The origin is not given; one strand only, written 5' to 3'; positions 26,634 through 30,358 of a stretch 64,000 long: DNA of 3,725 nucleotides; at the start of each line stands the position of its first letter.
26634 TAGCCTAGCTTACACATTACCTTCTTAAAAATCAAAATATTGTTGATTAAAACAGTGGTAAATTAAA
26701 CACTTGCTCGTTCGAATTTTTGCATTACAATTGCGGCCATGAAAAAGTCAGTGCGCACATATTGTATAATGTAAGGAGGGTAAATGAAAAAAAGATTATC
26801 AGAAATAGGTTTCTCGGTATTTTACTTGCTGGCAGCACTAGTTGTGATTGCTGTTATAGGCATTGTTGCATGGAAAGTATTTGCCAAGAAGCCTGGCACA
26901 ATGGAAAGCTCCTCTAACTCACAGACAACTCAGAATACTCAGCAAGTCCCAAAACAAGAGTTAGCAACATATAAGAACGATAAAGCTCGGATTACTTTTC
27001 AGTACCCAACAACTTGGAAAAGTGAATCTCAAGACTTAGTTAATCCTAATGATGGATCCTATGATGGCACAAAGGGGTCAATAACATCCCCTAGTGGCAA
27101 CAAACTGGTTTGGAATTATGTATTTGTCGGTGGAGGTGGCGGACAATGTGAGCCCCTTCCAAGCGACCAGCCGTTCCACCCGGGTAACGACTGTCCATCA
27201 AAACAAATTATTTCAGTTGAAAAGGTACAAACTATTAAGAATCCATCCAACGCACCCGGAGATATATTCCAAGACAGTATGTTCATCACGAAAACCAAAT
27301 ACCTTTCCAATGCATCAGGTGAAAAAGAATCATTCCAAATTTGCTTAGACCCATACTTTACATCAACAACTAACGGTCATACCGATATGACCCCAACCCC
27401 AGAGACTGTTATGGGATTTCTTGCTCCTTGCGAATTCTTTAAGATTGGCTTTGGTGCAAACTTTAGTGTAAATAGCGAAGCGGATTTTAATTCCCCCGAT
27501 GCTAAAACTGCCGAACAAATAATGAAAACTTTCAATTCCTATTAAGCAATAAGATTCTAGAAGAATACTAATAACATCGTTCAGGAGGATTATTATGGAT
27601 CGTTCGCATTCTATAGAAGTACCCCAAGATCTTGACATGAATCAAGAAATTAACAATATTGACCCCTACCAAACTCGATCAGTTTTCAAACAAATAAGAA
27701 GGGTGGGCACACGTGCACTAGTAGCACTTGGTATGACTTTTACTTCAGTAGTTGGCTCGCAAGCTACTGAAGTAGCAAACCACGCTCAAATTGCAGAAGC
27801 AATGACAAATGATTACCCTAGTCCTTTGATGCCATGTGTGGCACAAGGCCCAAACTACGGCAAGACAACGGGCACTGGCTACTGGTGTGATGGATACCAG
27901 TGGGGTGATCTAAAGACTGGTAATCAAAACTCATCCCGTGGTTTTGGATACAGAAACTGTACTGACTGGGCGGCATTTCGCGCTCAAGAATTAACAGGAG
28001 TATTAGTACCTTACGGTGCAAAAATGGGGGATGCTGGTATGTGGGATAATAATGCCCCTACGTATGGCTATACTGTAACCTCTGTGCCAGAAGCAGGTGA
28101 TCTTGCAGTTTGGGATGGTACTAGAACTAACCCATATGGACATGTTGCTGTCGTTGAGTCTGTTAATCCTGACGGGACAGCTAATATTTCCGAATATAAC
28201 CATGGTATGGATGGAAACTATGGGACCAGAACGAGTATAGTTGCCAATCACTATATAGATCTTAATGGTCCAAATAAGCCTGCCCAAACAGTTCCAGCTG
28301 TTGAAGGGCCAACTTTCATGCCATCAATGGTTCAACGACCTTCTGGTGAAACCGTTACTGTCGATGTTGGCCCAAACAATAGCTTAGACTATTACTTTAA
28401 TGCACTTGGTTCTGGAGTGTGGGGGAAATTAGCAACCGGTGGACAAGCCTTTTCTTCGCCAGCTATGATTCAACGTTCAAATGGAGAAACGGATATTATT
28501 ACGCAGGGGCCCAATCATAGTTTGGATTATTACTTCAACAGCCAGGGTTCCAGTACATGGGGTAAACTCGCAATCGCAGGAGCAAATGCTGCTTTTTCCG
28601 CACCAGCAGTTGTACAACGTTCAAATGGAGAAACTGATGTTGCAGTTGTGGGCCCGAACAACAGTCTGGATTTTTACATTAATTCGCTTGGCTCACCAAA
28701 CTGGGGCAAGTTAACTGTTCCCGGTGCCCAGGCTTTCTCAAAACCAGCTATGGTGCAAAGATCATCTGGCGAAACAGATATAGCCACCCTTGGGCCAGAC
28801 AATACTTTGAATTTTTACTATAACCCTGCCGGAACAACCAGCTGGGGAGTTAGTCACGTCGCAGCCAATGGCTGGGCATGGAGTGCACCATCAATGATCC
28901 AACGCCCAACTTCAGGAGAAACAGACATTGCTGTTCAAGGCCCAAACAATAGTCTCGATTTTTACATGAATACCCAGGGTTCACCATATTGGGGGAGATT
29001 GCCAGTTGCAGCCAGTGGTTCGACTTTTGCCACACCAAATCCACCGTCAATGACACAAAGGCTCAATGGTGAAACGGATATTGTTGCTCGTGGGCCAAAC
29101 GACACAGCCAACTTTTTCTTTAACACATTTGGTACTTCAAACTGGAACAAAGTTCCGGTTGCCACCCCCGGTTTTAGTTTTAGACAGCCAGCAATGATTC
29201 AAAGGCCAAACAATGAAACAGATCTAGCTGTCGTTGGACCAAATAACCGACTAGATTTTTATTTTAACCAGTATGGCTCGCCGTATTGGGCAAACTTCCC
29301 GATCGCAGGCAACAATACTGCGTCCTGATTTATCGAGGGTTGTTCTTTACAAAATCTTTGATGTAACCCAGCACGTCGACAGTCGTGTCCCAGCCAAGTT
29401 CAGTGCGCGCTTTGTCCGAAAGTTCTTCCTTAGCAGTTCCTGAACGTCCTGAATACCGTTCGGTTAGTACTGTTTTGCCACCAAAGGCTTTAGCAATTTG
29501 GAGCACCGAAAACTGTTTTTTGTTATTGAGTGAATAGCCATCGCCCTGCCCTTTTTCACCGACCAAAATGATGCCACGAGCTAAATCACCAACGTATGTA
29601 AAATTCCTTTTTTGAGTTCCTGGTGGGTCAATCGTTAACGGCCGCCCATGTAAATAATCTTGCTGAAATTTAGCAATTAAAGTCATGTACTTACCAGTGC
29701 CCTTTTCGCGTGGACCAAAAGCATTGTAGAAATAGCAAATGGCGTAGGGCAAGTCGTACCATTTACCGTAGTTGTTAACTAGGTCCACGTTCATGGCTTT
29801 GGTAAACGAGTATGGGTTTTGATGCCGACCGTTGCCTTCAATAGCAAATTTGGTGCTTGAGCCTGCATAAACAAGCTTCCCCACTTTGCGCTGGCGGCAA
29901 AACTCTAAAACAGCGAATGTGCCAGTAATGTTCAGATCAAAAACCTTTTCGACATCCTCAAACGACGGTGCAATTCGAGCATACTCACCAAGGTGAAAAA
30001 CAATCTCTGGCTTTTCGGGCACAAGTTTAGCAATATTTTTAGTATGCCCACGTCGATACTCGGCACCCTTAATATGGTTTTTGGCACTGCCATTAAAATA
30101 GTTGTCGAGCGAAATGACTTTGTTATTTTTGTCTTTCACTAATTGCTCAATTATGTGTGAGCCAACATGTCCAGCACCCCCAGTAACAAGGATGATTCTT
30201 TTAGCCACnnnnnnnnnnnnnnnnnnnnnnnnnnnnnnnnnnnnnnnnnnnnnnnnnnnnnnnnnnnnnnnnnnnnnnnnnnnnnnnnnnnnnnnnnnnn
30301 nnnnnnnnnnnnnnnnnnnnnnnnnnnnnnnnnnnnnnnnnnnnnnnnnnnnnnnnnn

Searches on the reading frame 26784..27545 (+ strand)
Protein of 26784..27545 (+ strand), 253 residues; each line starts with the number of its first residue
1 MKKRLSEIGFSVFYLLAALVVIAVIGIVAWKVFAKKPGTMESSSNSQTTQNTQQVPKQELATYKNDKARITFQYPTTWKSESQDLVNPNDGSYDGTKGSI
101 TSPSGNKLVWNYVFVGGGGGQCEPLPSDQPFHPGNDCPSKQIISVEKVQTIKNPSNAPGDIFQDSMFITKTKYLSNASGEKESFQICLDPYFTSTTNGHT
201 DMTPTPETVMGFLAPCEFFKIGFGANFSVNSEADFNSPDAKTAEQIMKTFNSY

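Call 99: search_protein_families(library=pfam, proteins=[window:26784-27545:+], max_evalue=0.00001)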
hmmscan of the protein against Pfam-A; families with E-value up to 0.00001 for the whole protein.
window:26784-27545:+ (253 aa): 1 family
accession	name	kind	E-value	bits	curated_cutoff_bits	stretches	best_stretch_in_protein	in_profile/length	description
PF18933.6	PsbP_2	-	2.1e-06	28.3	27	1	19-84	4-68/184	PsbP-like protein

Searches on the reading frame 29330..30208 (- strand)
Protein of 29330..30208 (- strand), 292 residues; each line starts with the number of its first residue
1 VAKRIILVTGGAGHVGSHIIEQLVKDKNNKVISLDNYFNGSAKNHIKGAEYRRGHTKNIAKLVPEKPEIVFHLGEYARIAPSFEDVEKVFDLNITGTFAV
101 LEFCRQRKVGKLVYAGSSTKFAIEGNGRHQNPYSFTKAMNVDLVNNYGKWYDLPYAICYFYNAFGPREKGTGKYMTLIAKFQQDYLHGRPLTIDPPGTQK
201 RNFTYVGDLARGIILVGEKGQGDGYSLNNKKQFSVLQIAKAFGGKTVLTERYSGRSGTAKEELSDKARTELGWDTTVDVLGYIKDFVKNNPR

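Call 99: search_protein_families(library=pfam, proteins=[window:29330-30208:-], max_evalue=0.00001)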
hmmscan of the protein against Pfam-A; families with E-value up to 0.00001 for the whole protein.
window:29330-30208:- (292 aa): 6 families
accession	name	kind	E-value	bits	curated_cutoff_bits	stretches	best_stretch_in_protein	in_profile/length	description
PF01370.27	Epimerase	-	1.5e-36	126.5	20.9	1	6-220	1-228/240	NAD dependent epimerase/dehydratase family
PF16363.11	GDP_Man_Dehyd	-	1.8e-26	93.8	27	1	7-249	1-269/332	GDP-mannose 4,6 dehydratase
PF01073.25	3Beta_HSD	-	2e-11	43.9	22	1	7-118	1-117/280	3-beta hydroxysteroid dehydrogenase/isomerase family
PF07993.18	NAD_binding_4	-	7.8e-09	35.5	20.1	0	65-134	87-154/258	Male sterility protein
PF02719.21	Polysacc_synt_2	-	1.5e-07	31.4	20.2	1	6-150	1-155/293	Polysaccharide biosynthesis protein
PF04321.23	RmlD_sub_bind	-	3.3e-07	30.1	27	1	6-138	3-118/287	RmlD substrate binding domain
